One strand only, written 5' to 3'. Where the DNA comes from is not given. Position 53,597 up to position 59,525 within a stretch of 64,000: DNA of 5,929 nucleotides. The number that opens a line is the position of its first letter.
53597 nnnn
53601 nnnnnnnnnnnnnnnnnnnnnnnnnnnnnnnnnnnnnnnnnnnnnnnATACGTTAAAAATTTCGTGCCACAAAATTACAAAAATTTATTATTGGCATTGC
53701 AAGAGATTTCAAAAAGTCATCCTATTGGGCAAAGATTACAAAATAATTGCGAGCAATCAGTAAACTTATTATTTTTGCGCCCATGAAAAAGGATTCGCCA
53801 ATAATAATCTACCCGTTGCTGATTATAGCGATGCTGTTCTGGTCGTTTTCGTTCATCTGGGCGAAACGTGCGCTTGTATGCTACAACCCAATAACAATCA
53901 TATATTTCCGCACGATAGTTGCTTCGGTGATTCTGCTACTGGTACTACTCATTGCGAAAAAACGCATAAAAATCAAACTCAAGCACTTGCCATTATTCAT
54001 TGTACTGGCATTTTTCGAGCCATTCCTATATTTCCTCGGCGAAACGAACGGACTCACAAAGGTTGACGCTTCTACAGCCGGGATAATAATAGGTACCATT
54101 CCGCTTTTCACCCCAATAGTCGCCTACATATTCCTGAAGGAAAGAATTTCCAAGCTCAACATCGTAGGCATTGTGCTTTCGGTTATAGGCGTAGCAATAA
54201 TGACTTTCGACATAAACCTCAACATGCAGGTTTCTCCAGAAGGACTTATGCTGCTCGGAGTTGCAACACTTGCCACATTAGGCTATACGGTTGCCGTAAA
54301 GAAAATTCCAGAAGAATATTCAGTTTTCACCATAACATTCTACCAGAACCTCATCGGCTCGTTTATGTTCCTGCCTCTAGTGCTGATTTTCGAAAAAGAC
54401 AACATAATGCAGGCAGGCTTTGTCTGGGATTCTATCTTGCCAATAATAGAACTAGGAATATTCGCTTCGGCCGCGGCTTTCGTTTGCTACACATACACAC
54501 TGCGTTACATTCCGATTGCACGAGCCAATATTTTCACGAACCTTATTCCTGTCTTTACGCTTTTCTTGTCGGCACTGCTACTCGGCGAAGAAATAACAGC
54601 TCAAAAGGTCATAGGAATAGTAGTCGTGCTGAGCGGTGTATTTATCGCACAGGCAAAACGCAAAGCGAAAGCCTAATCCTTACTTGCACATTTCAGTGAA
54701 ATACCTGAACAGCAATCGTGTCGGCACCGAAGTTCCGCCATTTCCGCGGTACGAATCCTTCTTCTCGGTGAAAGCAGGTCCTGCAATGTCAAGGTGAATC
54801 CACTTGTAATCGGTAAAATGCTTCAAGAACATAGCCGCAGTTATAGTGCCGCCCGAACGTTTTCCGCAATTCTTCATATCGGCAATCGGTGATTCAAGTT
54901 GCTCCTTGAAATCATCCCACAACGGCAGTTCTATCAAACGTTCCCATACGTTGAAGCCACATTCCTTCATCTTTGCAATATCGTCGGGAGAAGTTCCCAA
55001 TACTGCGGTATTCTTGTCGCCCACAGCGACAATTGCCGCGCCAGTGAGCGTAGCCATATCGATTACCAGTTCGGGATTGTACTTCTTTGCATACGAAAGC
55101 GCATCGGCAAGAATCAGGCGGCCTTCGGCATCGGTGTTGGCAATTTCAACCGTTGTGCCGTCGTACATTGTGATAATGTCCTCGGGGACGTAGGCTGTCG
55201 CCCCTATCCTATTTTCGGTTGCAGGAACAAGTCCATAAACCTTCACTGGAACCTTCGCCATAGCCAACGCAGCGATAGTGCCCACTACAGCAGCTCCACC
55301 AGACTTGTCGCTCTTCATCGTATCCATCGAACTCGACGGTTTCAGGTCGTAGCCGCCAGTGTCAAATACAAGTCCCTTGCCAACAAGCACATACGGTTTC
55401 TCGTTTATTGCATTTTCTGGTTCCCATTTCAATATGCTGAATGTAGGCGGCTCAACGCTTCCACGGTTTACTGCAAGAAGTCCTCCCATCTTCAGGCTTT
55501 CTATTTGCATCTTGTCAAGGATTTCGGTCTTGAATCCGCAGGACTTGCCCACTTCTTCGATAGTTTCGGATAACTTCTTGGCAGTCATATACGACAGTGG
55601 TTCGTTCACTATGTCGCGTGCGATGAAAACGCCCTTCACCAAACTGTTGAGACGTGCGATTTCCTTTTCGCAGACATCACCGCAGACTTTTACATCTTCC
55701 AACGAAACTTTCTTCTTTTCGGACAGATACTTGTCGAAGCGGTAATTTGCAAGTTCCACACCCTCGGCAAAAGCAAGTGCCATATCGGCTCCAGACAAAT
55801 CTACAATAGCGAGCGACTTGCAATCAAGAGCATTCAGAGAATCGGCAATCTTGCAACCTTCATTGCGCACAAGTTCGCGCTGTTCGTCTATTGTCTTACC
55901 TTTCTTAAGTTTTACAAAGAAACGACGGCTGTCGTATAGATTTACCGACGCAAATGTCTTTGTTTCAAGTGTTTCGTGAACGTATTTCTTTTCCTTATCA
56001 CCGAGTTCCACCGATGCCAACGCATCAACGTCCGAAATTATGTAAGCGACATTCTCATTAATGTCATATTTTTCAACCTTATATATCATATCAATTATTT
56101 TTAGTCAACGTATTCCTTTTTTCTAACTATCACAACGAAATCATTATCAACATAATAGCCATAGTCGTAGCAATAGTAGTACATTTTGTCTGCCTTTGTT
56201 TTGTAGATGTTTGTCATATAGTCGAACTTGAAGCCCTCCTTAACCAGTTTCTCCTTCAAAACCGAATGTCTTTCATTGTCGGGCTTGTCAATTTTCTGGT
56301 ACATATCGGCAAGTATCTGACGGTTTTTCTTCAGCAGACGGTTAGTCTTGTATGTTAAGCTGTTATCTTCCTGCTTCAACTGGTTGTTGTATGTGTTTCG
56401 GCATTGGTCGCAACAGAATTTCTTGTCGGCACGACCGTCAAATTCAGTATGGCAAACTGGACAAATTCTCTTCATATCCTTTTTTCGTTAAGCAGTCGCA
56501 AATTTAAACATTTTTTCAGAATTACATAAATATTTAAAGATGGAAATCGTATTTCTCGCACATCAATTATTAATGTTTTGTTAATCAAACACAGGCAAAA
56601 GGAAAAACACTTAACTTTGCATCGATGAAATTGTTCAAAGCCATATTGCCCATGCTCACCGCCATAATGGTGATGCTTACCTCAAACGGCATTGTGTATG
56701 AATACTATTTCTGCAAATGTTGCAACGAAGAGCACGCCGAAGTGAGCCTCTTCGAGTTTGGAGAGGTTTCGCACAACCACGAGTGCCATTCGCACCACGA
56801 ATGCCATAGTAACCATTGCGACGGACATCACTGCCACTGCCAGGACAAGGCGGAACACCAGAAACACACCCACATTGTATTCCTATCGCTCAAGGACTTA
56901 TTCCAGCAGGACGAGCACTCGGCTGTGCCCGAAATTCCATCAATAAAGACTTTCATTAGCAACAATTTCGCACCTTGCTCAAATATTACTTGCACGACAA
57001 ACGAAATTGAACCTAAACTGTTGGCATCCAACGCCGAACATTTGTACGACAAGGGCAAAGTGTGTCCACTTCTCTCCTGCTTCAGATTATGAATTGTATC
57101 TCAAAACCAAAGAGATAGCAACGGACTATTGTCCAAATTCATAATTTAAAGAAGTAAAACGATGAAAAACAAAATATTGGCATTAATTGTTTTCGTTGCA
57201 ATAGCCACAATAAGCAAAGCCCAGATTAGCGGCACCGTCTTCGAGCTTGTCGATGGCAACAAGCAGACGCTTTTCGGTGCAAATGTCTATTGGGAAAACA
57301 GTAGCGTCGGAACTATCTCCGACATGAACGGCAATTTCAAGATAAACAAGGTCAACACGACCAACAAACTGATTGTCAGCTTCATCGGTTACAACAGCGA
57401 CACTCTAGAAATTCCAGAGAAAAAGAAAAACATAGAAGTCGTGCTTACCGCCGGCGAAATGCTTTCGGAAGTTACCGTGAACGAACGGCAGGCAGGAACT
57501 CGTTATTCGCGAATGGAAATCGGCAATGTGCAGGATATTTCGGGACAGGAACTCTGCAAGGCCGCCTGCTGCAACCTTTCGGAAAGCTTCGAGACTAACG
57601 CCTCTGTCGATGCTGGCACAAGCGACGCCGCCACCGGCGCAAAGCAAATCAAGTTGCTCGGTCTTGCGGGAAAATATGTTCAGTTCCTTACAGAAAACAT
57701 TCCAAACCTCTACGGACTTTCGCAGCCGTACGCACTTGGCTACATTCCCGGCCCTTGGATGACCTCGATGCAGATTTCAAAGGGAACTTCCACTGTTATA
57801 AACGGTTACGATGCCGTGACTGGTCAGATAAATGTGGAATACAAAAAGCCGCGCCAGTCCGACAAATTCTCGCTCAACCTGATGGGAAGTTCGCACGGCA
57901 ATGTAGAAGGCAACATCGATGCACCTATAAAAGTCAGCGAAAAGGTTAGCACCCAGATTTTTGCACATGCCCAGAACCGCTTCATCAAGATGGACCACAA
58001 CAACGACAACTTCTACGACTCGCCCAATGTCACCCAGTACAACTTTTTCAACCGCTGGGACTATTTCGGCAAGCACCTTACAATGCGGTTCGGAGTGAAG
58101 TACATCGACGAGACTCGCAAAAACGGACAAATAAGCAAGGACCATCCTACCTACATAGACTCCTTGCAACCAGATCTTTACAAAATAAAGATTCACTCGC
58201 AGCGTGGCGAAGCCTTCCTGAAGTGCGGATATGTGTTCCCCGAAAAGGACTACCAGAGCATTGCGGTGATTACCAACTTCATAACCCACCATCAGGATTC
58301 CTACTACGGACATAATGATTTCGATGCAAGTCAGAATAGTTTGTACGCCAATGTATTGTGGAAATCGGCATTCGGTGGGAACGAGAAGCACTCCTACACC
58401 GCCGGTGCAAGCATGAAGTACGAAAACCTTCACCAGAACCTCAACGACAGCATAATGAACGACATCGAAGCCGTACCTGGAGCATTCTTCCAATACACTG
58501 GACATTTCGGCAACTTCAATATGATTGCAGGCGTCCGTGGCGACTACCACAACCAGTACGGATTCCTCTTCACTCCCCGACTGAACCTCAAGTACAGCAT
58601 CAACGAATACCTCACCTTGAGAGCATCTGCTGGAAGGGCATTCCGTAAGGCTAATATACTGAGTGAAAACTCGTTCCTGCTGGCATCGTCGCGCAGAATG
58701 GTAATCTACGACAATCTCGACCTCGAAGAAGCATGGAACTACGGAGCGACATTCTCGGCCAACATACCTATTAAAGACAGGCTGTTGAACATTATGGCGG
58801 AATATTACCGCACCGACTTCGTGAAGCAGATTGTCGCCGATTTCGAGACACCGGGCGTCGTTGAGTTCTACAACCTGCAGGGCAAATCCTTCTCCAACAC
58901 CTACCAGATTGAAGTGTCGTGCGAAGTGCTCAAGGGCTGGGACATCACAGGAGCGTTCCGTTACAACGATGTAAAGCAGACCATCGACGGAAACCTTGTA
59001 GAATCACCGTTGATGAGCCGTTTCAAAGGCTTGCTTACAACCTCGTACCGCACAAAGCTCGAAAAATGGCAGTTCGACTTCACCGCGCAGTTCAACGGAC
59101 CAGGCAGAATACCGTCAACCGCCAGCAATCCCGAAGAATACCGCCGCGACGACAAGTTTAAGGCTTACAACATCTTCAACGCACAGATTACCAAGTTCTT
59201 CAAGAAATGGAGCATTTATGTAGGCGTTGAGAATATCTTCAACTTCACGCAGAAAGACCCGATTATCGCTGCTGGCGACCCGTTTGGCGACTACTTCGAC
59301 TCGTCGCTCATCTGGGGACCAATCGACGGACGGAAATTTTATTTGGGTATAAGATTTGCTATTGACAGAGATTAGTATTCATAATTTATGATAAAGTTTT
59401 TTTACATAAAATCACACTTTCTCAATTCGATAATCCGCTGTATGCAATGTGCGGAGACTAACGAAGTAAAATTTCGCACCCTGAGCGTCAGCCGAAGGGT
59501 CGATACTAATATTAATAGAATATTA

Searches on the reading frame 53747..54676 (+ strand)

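Call 12: search_protein_families(library=pfam, proteins=[window:53747-54676:+], max_evalue=0.001)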
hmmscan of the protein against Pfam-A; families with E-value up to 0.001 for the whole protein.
window:53747-54676:+ (309 aa): 4 families
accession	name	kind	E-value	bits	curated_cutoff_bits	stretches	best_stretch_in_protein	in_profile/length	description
PF00892.27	EamA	-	6.6e-51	172.6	28.2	2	22-153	4-134/135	EamA-like transporter family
PF03151.22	TPT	-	5e-11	42.9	30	2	36-217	18-201/291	Triose-phosphate Transporter family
PF16913.11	PUNUT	-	3.7e-05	23.6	30.6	1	77-156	70-148/321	Purine nucleobase transmembrane transport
PF10639.15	TMEM234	-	0.0009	19.7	30.1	0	244-300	54-111/113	Putative transmembrane family 234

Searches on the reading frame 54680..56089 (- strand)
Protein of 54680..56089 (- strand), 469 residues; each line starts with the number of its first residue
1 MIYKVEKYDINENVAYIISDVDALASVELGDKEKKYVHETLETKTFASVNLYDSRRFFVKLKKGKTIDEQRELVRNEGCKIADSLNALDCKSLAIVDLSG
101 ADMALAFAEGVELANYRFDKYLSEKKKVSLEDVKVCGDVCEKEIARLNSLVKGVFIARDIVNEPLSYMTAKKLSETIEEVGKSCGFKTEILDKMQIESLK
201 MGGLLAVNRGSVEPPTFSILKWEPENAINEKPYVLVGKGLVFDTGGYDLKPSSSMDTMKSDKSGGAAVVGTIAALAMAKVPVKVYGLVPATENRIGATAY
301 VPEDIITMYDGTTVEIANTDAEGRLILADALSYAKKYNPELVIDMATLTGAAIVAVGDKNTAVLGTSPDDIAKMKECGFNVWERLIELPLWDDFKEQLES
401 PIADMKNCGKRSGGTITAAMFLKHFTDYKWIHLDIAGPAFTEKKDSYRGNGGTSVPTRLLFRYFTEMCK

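Call 30: search_protein_families(library=pfam, proteins=[window:54680-56089:-], max_evalue=0.001)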
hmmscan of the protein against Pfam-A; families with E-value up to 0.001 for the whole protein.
window:54680-56089:- (469 aa): 2 families
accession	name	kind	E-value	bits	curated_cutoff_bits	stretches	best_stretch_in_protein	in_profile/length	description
PF00883.26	Peptidase_M17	-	9.7e-113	377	25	1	156-460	2-309/310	Cytosol aminopeptidase family, catalytic domain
PF02789.23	Peptidase_M17_N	-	0.0001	22.6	23.4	1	69-125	66-129/129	Cytosol aminopeptidase family, N-terminal domain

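Call 31: search_protein_families(library=ncbifam, proteins=[window:54680-56089:-], max_evalue=0.001)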
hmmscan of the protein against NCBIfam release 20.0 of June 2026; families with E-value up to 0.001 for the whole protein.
window:54680-56089:- (469 aa): 13 families
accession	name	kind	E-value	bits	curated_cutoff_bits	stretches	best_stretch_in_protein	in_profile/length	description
NF002083.0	PRK00913.3-5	equivalog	5.2e-119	398.4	468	1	33-469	43-492/492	leucyl aminopeptidase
NF002073.0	PRK00913.1-2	equivalog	3.8e-115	385.6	432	1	60-466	84-500/505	leucyl aminopeptidase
NF002082.0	PRK00913.3-4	equivalog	1.6e-111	373.6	552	1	87-465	104-501/504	leucyl aminopeptidase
NF002074.0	PRK00913.1-4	equivalog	1.1e-109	367.6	415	1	95-467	117-493/496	leucyl aminopeptidase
NF002077.0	PRK00913.2-4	equivalog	4.7e-106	355.8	471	1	54-466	73-497/501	leucyl aminopeptidase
NF002076.0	PRK00913.2-3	equivalog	7.8e-102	341.9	491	1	58-465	74-491/494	leucyl aminopeptidase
NF002075.0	PRK00913.2-2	equivalog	8.8e-102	341.5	468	1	34-466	55-498/502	leucyl aminopeptidase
NF002081.0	PRK00913.3-3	equivalog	3.6e-101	339.4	485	1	38-468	35-482/485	leucyl aminopeptidase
NF002072.0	PRK00913.1-1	equivalog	2.4e-85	287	826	1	140-463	170-491/502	leucyl aminopeptidase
NF002078.0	PRK00913.2-5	equivalog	3.7e-81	273.1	622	1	96-464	117-494/500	leucyl aminopeptidase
NF002080.0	PRK00913.3-2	equivalog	3.7e-72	243.6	475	1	136-442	117-426/447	leucyl aminopeptidase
NF002079.0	PRK00913.3-1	equivalog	1.8e-70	238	1013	1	107-453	112-478/496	leucyl aminopeptidase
NF003450.0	PRK05015.1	equivalog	1.7e-64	218.1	437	1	138-460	91-421/429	aminopeptidase PepB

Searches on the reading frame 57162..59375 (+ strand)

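Call 30: search_protein_families(library=pfam, proteins=[window:57162-59375:+], max_evalue=0.001)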
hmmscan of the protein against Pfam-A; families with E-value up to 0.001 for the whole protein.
window:57162-59375:+ (737 aa): 4 families
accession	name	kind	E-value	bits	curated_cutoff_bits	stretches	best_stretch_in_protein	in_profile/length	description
PF00593.30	TonB_dep_Rec_b-barrel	-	5.5e-23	83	27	1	280-692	50-436/436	TonB dependent receptor-like, beta-barrel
PF13715.12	CarbopepD_reg_2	-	2e-14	53.8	32.2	1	22-106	1-88/88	CarboxypepD_reg-like domain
PF13620.12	CarboxypepD_reg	-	1.7e-05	25.5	32.3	1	21-83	1-65/82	Carboxypeptidase regulatory-like domain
PF07715.20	Plug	-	4e-05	24.5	23.9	1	121-221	7-106/107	TonB-dependent Receptor Plug Domain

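Call 31: search_protein_families(library=ncbifam, proteins=[window:57162-59375:+], max_evalue=0.001)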
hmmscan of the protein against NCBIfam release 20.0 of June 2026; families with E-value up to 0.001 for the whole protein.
window:57162-59375:+ (737 aa): 7 families
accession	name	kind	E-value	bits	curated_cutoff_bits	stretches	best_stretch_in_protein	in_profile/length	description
TIGR04056.1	OMP_RagA_SusC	subfamily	4.5e-18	65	368.25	1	22-146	3-121/981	SusC/RagA family TonB-linked outer membrane protein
NF010051.0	PRK13528.1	subfamily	2.5e-08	32.7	583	1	451-509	438-497/727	FepA family TonB-dependent siderophore receptor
TIGR01779.1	TonB-B12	equivalog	3e-06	26.1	599.7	1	202-499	128-416/614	TonB-dependent vitamin B12 receptor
NF010048.1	PRK13524.1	subfamily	2.8e-05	22.8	493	1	453-511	450-508/744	FepA family TonB-dependent siderophore receptor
NF007478.2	PRK10064.1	equivalog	0.00015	20.1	745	0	449-503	373-427/663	catecholate siderophore receptor CirA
NF010010.0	PRK13483.1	equivalog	0.00018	19.6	927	1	374-523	301-457/660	ligand-gated channel protein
NF010011.0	PRK13484.1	equivalog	0.00032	19.1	1197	1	451-557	398-505/682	IreA family TonB-dependent siderophore receptor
